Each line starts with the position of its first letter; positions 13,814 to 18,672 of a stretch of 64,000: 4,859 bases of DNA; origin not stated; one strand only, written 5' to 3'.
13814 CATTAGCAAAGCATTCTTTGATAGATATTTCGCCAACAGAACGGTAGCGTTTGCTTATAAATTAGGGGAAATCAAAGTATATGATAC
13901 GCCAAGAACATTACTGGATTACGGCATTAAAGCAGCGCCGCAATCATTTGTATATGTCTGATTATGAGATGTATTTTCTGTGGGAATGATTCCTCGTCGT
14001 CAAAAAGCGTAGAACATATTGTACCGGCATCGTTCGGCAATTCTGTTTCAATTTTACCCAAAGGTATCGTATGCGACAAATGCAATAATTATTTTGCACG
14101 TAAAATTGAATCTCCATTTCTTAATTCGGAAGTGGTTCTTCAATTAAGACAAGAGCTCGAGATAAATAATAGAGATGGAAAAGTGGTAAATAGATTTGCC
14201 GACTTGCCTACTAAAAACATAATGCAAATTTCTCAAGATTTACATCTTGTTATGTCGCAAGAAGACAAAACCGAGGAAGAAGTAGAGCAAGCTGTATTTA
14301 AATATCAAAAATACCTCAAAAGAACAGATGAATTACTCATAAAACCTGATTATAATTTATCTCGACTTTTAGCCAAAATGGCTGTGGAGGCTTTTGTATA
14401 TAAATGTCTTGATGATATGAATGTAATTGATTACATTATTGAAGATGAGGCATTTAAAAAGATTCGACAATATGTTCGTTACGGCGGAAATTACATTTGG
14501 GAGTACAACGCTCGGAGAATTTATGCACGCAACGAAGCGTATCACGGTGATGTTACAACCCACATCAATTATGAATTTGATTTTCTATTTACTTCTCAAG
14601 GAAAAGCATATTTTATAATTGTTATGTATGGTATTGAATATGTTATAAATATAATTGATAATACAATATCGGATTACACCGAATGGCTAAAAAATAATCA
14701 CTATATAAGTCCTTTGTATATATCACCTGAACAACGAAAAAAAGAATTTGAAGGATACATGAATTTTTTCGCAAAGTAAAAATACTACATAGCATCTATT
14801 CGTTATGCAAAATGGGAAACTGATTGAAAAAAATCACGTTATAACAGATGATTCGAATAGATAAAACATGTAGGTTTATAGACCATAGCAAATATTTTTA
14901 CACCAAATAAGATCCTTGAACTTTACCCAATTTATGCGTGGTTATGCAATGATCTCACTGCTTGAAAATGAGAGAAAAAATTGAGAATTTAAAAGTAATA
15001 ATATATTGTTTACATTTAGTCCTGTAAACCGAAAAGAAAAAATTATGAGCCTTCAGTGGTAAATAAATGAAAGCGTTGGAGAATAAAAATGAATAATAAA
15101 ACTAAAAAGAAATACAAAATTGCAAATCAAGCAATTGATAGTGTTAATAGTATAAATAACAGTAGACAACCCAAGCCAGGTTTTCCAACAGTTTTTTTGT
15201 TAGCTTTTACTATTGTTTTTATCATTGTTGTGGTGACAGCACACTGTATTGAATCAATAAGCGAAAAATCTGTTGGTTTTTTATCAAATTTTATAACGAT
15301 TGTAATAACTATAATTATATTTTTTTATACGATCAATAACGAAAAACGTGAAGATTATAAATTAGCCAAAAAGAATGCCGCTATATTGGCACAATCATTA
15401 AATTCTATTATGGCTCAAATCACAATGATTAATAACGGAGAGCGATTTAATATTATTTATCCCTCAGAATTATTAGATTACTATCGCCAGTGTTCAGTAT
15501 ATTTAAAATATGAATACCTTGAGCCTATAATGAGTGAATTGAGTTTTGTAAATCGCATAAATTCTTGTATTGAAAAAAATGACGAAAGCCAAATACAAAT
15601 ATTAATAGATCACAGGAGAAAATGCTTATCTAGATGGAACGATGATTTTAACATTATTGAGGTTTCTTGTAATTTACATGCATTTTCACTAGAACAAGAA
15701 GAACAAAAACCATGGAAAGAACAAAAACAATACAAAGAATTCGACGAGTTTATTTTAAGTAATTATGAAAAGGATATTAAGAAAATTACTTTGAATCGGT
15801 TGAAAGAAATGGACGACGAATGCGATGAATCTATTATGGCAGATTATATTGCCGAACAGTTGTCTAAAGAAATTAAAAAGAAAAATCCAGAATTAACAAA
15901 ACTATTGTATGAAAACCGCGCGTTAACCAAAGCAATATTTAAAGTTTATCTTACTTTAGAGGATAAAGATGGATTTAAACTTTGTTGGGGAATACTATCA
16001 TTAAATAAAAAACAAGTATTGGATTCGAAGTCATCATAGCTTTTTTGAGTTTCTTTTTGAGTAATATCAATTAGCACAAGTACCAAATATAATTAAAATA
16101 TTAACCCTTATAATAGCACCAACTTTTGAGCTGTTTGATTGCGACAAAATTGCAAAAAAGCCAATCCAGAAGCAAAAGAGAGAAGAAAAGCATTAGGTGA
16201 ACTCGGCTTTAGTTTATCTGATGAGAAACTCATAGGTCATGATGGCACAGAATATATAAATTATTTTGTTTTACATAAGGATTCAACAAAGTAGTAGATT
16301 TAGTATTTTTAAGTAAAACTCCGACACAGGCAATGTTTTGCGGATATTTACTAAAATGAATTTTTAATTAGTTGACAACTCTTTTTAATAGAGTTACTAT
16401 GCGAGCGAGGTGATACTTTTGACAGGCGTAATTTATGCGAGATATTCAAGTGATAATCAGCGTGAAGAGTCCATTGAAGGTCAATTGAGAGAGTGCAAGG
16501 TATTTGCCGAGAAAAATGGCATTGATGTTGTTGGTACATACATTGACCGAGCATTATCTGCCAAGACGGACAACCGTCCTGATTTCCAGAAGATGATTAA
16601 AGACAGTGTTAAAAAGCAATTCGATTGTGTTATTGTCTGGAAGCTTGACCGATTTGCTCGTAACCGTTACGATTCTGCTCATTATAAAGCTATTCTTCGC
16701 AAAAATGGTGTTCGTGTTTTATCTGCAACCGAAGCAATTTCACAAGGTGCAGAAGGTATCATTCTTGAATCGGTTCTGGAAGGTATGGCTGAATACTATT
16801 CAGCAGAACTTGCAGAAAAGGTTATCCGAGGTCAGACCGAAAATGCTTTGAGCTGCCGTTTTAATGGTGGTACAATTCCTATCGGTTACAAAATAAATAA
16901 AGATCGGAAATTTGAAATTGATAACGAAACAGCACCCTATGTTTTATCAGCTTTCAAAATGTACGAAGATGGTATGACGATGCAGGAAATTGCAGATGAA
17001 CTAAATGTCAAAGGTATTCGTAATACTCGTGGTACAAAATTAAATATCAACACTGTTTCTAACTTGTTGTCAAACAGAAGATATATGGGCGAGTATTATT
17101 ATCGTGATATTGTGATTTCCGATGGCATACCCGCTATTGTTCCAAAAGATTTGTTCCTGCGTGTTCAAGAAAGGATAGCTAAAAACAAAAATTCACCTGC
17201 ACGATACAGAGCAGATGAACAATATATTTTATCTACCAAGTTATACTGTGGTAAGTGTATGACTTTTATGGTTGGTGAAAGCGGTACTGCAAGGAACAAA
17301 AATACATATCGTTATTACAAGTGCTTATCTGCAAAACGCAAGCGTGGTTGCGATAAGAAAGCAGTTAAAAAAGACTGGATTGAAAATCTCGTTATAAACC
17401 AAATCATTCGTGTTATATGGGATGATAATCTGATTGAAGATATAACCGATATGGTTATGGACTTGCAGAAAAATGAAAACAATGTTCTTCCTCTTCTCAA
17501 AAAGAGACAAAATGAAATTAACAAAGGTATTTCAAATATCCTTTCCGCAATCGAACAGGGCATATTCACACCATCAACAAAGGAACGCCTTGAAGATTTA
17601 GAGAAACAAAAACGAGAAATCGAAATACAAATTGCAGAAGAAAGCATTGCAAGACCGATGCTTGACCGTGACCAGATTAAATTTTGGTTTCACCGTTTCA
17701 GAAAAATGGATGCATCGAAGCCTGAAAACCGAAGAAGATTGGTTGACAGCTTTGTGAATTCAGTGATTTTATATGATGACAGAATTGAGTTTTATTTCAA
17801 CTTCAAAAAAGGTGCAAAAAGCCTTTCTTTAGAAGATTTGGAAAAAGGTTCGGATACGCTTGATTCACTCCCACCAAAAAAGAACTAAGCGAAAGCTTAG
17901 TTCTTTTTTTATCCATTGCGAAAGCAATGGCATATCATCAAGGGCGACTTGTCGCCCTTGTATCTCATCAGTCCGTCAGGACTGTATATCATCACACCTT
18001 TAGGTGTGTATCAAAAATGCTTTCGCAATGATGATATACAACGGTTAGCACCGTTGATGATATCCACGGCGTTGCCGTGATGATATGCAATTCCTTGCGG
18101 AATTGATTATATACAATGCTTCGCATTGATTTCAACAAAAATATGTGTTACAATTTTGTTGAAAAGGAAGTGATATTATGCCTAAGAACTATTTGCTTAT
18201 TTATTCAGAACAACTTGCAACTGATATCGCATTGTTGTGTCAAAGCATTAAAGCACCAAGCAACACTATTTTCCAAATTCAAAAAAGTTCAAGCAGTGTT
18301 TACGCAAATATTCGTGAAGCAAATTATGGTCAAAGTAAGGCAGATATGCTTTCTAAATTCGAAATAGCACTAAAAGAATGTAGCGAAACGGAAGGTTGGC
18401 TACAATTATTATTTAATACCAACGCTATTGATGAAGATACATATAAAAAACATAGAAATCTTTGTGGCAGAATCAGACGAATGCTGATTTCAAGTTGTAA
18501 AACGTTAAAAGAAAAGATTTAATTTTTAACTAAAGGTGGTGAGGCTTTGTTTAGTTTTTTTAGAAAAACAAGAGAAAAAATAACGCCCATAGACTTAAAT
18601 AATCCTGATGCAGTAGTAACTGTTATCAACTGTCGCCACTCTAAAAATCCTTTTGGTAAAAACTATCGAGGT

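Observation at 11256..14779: XRE-controlled operon stacking ASCH/PUA-like reader modules with PIN, GNAT-like and HNH modules: candidate undescribed defence or toxin system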

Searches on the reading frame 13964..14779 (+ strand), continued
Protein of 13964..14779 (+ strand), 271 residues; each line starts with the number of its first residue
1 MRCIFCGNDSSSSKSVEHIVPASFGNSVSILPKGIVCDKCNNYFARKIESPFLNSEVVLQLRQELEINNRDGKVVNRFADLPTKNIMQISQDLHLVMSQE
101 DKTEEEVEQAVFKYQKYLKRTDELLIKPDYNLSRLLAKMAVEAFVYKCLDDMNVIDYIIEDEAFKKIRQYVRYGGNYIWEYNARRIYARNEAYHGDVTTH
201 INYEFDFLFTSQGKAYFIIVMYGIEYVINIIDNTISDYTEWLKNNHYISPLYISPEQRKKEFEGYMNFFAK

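Call 74: find_related_loci(query=A4, collection=metagenome_contigs, flank=5000)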
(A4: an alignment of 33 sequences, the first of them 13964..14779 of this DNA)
Query A4 (271 aa) in metagenome_contigs; peptide patterns used: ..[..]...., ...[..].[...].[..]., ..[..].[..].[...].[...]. (x = any residue, [..] = any of these).
600 stretches matched a pattern (row limit reached: there are more); 335 encode a relative of the query (tblastn E <= 1e-3); the best 80 are kept; 80 distinct loci.
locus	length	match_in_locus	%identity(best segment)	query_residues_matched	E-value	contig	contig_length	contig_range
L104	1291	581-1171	91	1-197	5e-134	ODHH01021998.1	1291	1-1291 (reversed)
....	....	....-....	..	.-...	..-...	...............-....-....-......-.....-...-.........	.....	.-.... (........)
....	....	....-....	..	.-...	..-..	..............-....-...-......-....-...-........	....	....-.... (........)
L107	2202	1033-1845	54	2-270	1e-96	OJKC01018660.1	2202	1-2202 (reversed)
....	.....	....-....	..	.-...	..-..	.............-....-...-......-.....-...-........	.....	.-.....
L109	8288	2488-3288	49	1-265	2e-82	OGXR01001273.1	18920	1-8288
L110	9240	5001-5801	49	1-265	2e-82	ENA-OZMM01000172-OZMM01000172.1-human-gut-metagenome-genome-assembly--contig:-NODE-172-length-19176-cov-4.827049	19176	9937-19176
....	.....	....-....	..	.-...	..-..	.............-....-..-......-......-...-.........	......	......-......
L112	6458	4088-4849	37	1-252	3e-52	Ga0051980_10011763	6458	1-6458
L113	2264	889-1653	36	1-252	3e-52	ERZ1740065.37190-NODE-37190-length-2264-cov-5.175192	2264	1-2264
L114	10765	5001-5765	39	1-252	1e-51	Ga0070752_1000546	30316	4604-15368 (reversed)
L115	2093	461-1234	37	1-252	6e-52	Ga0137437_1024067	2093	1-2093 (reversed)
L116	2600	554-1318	36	1-252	4e-50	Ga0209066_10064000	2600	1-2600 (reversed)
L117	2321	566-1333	37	1-251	6e-50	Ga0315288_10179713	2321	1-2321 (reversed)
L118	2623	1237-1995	37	3-252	2e-49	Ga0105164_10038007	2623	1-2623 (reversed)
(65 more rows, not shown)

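Call 101: search_protein_families(library=pfam, proteins=[L093:3561-4661:+], max_evalue=10)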
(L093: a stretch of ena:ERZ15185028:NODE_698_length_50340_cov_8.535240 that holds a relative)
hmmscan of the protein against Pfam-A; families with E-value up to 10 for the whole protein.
L093:3561-4661:+ (366 aa): 3 families
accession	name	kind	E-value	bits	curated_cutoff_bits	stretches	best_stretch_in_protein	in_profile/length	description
PF07229.18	VirE2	-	0.11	11.5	27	1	237-305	234-302/553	VirE2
PF25718.1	Mycobacteriophage_73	-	0.15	13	27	1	314-364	33-78/85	Mycobacteriophage L5 gene 73 protein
PF00583.31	Acetyltransf_1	-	0.19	12.5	20.7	1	21-141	6-116/116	Acetyltransferase (GNAT) family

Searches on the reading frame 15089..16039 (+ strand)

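Call 3: search_protein_families(library=pfam, proteins=[window:15089-16039:+], max_evalue=1)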
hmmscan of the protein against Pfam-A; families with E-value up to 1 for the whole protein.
window:15089-16039:+ (316 aa): 1 family
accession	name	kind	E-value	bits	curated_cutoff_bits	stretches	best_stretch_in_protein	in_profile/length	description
PF19762.4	DUF6249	-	0.19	12.1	33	1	64-96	4-36/104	Domain of unknown function (DUF6249)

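Call 4: search_protein_families(library=padloc, proteins=[window:15089-16039:+], max_evalue=1)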
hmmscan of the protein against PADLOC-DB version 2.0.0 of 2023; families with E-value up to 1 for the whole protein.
window:15089-16039:+ (316 aa): 0 families

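Call 5: search_protein_families(library=ncbifam, proteins=[window:15089-16039:+], max_evalue=1)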
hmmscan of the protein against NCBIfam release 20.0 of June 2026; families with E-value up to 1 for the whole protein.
window:15089-16039:+ (316 aa): 3 families
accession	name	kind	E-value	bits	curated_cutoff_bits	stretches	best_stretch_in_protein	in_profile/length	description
NF046000.1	MAG1210_fam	subfamily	0.0014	17.3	275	1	2-116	38-154/550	MAG1210 family protein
NF004541.0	PRK05888.2-2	equivalog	0.0066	16.3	217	1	86-133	3-50/168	NADH-quinone oxidoreductase subunit NuoI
NF040733.1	ABC_perm_U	equivalog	0.36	10.3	295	1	33-60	122-149/251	ABC transporter permease subunit SaoP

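Call 7: search_protein_families(library=phrogs, proteins=[window:15089-16039:+], max_evalue=0.1)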
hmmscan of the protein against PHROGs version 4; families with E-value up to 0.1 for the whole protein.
window:15089-16039:+ (316 aa): 2 families
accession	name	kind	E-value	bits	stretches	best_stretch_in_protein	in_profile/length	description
phrog_15168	-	unknown function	0.007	17.3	0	188-216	44-72/72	-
phrog_12989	-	moron, auxiliary metabolic gene and host takeover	0.034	15.5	1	70-142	18-90/106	membrane protein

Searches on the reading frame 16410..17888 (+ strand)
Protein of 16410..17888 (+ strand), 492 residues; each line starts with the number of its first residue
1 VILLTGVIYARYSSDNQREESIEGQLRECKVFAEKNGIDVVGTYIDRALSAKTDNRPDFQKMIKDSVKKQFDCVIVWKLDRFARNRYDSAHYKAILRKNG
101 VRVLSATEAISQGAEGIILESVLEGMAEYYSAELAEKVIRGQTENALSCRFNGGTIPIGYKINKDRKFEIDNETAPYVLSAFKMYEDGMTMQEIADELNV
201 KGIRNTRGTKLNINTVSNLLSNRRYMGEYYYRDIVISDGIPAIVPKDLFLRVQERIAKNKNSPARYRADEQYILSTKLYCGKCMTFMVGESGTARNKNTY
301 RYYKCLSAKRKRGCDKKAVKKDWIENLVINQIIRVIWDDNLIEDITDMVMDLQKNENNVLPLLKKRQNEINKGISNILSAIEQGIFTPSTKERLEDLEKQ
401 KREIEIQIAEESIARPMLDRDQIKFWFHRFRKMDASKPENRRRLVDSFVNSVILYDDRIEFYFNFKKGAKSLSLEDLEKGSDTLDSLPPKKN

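Call 3: search_protein_families(library=pfam, proteins=[window:16410-17888:+], max_evalue=1)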
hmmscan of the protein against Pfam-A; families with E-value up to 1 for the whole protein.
window:16410-17888:+ (492 aa): 6 families
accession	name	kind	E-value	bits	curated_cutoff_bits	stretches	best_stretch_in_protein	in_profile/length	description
PF00239.26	Resolvase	-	9.7e-30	104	23.3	1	7-145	2-139/145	Resolvase, N terminal domain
PF07508.19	Recombinase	-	8.4e-18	64.9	21.1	1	172-259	1-102/102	Recombinase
PF13408.12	Zn_ribbon_recom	-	6.4e-12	46.1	25.3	1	273-332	1-57/58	Recombinase zinc beta ribbon domain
PF02796.21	HTH_7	-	0.027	15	23.8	1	180-200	13-33/45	Helix-turn-helix domain of resolvase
PF08281.18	Sigma70_r4_2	-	0.077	13.1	25.7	1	181-200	18-38/54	Sigma-70, region 4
PF13384.12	HTH_23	-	0.2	11.9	24.6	1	180-200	9-29/50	Homeodomain-like domain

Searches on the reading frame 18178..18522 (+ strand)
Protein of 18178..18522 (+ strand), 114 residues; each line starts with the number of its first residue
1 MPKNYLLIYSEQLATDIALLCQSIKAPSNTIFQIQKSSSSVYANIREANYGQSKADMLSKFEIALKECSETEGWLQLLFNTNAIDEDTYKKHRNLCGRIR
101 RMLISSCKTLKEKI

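Call 54: search_protein_families(library=pfam, proteins=[window:18178-18522:+], max_evalue=0.001)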
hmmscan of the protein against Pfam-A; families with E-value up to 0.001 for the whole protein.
window:18178-18522:+ (114 aa): 1 family
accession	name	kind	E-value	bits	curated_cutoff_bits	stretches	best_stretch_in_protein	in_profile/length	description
PF05635.17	23S_rRNA_IVP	-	5.3e-19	68.8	33.8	1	11-104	10-105/106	23S rRNA-intervening sequence protein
